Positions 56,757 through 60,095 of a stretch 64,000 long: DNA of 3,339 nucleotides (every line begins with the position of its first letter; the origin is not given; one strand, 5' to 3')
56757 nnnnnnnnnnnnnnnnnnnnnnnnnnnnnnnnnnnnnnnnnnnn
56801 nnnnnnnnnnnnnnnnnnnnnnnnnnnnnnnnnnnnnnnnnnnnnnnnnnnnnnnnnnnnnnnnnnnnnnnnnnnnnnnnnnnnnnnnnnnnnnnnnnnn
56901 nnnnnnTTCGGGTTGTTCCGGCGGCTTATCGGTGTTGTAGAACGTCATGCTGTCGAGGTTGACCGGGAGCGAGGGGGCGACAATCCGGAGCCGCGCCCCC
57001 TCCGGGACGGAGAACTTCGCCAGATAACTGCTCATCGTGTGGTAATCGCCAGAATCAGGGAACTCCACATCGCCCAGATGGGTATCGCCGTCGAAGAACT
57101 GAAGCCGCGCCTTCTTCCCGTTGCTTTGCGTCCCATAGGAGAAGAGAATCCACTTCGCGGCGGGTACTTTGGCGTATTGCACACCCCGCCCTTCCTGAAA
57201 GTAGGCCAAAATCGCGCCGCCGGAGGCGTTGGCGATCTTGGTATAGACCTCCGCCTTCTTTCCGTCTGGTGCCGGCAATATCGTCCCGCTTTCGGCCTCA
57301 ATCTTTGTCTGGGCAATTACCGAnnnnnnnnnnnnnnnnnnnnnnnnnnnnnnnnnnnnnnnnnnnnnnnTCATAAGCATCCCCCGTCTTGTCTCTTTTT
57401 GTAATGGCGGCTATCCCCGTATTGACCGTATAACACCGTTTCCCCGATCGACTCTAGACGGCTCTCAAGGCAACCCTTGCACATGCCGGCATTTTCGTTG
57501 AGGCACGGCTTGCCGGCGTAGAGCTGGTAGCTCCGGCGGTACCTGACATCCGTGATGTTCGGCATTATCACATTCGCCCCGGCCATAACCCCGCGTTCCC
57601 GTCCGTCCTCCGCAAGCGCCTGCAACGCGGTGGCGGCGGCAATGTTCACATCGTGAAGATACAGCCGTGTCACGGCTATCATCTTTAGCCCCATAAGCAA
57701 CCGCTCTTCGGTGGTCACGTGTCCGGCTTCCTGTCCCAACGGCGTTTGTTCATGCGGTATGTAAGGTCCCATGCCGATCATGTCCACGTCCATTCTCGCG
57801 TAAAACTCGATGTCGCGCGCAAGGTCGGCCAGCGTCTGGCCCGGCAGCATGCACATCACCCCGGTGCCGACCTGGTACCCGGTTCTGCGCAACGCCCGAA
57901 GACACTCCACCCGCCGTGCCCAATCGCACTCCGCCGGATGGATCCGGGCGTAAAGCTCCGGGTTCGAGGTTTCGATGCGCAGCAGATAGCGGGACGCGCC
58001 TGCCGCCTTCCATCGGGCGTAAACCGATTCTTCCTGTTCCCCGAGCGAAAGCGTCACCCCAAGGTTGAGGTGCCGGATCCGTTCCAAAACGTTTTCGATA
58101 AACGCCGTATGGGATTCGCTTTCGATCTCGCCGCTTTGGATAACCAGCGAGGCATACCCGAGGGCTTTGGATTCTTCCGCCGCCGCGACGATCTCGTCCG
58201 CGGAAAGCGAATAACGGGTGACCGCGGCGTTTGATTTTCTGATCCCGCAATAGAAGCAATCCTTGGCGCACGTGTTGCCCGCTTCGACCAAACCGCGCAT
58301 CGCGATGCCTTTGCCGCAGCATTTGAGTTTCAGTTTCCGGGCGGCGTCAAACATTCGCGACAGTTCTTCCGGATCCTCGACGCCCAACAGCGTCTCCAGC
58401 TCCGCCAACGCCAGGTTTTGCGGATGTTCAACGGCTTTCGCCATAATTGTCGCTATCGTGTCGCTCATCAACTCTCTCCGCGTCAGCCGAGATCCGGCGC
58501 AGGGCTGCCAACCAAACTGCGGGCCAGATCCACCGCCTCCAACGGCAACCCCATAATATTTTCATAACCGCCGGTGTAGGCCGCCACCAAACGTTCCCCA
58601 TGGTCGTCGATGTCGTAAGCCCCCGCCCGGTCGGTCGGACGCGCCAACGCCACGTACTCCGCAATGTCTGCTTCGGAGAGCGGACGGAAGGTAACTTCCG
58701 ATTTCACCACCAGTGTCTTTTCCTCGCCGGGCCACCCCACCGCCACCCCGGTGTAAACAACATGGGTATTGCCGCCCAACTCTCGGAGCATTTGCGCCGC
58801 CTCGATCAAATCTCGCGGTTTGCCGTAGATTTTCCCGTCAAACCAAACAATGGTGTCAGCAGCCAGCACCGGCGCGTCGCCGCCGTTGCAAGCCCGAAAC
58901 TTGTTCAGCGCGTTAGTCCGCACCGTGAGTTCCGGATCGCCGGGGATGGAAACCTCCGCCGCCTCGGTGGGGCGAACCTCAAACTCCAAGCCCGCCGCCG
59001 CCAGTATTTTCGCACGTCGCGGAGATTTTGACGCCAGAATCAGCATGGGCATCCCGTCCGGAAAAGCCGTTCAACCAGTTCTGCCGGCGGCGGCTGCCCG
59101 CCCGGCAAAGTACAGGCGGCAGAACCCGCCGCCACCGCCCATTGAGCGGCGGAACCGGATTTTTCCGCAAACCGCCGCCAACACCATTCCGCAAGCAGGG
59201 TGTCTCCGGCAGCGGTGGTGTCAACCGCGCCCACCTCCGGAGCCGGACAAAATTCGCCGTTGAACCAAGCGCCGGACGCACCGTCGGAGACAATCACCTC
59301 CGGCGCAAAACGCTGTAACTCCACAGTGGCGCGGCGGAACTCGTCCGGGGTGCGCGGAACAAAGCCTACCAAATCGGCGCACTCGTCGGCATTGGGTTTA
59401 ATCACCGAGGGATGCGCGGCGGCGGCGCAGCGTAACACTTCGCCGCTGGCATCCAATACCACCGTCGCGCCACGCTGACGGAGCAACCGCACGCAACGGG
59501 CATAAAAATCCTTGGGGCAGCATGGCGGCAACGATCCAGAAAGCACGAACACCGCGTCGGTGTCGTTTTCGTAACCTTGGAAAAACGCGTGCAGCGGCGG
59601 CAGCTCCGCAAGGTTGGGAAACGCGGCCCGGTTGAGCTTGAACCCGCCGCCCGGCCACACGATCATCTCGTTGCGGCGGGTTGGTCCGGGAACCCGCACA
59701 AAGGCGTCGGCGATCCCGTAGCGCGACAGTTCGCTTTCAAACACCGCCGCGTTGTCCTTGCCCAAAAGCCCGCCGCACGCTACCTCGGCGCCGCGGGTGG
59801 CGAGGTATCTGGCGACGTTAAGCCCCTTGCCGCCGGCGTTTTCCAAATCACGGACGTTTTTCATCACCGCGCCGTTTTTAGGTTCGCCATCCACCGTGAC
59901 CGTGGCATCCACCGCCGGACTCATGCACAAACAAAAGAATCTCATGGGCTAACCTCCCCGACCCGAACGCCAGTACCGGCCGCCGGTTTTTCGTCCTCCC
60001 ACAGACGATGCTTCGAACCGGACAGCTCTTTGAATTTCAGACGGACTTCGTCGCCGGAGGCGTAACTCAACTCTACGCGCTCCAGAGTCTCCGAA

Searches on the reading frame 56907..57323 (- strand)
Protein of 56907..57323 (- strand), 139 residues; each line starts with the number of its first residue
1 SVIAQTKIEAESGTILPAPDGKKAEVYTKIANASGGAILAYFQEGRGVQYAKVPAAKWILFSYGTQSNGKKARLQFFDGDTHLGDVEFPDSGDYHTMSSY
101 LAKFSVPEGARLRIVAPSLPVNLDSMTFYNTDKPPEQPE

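Call 81: search_solved_structures(query=window:56907-57323:-, max_evalue=10, show_alignments=3)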
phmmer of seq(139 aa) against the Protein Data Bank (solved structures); distinct sequences matched with E-value up to 10: 4.
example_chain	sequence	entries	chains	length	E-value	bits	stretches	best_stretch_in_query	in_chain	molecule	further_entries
8pjr_A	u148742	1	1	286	2e-06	31.3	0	64-91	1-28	SAKe6AC-LB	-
7op4_A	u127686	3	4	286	0.00022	24.7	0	73-102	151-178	SAKe6BE-3HH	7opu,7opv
7onc_A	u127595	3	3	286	0.00065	23.2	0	65-90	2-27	SAKe6BE | S6BE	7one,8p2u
8pjq_A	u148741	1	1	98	1.5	12.3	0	65-90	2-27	SAKe2BE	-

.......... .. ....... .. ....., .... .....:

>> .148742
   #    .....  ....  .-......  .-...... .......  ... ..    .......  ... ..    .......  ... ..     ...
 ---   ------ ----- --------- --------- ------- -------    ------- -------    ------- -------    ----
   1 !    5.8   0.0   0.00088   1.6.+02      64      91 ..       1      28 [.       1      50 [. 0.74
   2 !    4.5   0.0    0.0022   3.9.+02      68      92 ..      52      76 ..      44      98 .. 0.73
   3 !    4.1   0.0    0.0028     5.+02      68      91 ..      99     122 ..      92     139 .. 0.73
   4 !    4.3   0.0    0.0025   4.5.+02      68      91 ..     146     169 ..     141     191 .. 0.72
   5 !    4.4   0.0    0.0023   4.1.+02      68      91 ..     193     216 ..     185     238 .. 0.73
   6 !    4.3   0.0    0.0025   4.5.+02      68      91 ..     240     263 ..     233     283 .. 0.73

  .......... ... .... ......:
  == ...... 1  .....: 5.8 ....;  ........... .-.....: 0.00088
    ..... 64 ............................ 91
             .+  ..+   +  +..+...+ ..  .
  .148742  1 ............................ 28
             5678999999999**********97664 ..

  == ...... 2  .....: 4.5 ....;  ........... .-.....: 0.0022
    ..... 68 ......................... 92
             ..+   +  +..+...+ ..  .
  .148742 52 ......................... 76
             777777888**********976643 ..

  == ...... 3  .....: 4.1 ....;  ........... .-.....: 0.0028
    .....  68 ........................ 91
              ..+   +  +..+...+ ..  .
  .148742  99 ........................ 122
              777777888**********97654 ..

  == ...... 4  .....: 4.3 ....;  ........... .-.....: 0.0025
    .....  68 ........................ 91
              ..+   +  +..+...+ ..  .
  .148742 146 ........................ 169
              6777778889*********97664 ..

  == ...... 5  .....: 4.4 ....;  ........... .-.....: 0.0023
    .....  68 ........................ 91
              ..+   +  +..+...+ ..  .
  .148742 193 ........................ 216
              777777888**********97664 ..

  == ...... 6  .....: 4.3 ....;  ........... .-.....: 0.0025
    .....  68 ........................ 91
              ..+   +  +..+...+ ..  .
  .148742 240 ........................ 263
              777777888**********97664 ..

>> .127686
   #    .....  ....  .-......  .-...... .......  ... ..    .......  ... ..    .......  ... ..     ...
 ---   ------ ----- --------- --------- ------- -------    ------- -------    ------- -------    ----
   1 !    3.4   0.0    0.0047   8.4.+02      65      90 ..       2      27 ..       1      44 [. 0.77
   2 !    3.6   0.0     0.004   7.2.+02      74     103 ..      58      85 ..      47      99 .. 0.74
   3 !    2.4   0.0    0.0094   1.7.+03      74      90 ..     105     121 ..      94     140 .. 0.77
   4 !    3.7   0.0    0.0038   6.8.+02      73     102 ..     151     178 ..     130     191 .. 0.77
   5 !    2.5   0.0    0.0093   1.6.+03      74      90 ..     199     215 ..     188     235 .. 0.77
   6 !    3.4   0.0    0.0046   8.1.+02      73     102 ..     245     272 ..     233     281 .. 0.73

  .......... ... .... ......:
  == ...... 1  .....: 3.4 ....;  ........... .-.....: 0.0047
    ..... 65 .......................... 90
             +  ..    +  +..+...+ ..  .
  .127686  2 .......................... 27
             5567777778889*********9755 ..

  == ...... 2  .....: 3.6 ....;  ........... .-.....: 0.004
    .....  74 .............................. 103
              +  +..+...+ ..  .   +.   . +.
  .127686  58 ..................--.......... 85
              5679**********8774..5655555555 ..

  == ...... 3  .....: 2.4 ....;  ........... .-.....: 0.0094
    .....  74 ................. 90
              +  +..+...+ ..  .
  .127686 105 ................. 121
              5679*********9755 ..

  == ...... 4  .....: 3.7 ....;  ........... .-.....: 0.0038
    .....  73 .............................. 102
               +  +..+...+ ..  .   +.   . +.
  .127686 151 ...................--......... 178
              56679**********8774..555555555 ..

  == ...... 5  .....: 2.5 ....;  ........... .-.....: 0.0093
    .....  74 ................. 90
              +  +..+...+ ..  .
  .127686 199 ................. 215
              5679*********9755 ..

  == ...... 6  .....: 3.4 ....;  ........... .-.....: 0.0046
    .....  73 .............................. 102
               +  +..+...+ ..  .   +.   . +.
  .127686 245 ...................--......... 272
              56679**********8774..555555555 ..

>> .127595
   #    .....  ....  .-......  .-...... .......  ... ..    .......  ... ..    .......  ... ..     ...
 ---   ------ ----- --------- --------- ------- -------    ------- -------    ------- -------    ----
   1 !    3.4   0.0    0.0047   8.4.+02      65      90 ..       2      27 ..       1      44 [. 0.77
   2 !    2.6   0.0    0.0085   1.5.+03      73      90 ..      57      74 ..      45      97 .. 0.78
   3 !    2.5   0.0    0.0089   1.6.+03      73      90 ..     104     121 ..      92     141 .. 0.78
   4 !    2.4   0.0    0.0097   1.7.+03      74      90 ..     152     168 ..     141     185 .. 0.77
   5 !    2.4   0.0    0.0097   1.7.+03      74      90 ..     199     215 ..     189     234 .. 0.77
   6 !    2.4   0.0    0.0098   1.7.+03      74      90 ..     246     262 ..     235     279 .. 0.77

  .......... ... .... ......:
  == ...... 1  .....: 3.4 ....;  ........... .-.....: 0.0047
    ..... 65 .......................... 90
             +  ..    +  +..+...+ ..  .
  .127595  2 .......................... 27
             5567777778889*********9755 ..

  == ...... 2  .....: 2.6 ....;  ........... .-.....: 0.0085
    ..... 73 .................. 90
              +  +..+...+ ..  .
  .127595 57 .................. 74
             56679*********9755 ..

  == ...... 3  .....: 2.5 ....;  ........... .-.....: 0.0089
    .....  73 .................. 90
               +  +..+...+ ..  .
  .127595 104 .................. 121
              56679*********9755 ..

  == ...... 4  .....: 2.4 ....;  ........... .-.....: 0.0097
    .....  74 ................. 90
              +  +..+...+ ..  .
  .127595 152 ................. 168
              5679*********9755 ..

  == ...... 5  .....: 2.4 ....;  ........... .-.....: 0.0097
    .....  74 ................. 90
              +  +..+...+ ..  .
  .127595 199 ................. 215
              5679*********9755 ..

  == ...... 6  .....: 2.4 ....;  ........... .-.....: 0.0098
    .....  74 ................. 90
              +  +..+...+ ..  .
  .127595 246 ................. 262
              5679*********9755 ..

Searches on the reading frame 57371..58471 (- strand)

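Call 8: search_protein_families(library=pfam, proteins=[window:57371-58471:-], max_evalue=0.001)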
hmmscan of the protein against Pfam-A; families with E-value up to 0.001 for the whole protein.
window:57371-58471:- (366 aa): 1 family
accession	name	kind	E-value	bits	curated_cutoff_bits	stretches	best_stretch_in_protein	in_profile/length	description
PF04055.27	Radical_SAM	-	1.4e-19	71.3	29.5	1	64-223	3-165/166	Radical SAM superfamily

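Call 68: search_protein_families(library=ncbifam, proteins=[window:57371-58471:-], max_evalue=0.001)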
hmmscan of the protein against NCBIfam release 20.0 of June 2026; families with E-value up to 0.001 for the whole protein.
window:57371-58471:- (366 aa): 22 families
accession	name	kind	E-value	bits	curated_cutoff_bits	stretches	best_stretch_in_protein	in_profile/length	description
TIGR03956.1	rSAM_HydE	equivalog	9.8e-98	327.5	254.6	1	13-348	4-335/340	[FeFe] hydrogenase H-cluster radical SAM maturase HydE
TIGR03910.1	pyrrolys_PylB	equivalog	1.7e-30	106.1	348.2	1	10-304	9-298/347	methylornithine synthase PylB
TIGR00433.2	bioB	equivalog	1.2e-25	90.4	225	1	26-303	9-282/307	biotin synthase BioB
TIGR02351.2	thiH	equivalog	2.7e-19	69.5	380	1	17-205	32-222/364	2-iminoacetate synthase ThiH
TIGR03955.1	rSAM_HydG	equivalog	1.2e-16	60.3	312.15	1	5-209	33-245/470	[FeFe] hydrogenase H-cluster radical SAM maturase HydG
NF005609.0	PRK07360.1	equivalog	1.8e-11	43.4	426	1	6-136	7-139/374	7,8-didemethyl-8-hydroxy-5-deazariboflavin synthase subunit CofH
TIGR03551.1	F420_cofH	equivalog_domain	2.3e-11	43.1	374.1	1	30-134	9-114/345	5-amino-6-(D-ribitylamino)uracil--L-tyrosine 4-hydroxyphenyl transferase CofH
TIGR00423.1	TIGR00423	subfamily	6.9e-11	41.9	260.25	1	65-141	12-87/310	CofH family radical SAM protein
TIGR03699.1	menaquin_MqnC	equivalog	1e-09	37.7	428.1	1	24-285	7-281/342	cyclic dehypoxanthinyl futalosine synthase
TIGR03957.1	rSAM_HmdB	equivalog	8.5e-09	35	320.9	1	28-303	9-279/317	5,10-methenyltetrahydromethanopterin hydrogenase cofactor biosynthesis protein HmdB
TIGR03700.1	mena_SCO4494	equivalog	1e-08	34.5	434.55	1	14-135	5-124/351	aminofutalosine synthase MqnE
NF006308.0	PRK08508.1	equivalog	6.2e-08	32.2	377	1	64-302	14-247/279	biotin synthase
NF006687.0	PRK09234.1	equivalog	8.7e-07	27.4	1018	1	5-124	477-597/849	bifunctional FO biosynthesis protein CofGH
NF053743.1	LipS2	equivalog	4.4e-05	23.1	270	1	65-196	30-162/292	LipS2 family lipoyl synthase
NF045502.1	variant_rSAM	domain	5e-05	22.4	125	1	70-180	144-266/357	radical SAM protein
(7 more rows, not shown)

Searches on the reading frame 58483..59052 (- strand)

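Call 8: search_protein_families(library=pfam, proteins=[window:58483-59052:-], max_evalue=0.001)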
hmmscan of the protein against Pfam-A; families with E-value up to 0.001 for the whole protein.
window:58483-59052:- (189 aa): 1 family
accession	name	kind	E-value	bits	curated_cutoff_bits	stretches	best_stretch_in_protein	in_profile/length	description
PF02545.19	Maf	-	1.7e-45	155.5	27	1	4-174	2-180/187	Maf-like protein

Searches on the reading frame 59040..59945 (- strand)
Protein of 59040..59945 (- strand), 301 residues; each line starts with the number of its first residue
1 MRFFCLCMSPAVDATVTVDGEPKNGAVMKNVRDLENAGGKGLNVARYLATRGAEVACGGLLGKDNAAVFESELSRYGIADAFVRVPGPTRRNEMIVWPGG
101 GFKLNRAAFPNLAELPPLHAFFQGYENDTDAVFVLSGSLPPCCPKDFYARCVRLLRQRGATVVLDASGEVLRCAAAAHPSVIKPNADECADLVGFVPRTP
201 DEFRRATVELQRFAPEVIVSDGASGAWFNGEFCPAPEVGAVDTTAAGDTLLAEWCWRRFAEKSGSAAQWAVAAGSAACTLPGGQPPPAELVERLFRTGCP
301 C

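Call 8: search_protein_families(library=pfam, proteins=[window:59040-59945:-], max_evalue=0.001)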
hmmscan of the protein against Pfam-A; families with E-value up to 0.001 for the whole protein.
window:59040-59945:- (301 aa): 1 family
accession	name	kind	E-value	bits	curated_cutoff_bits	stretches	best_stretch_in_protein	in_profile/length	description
PF00294.29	PfkB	-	1.2e-29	104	25.8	1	18-286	14-298/302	pfkB family carbohydrate kinase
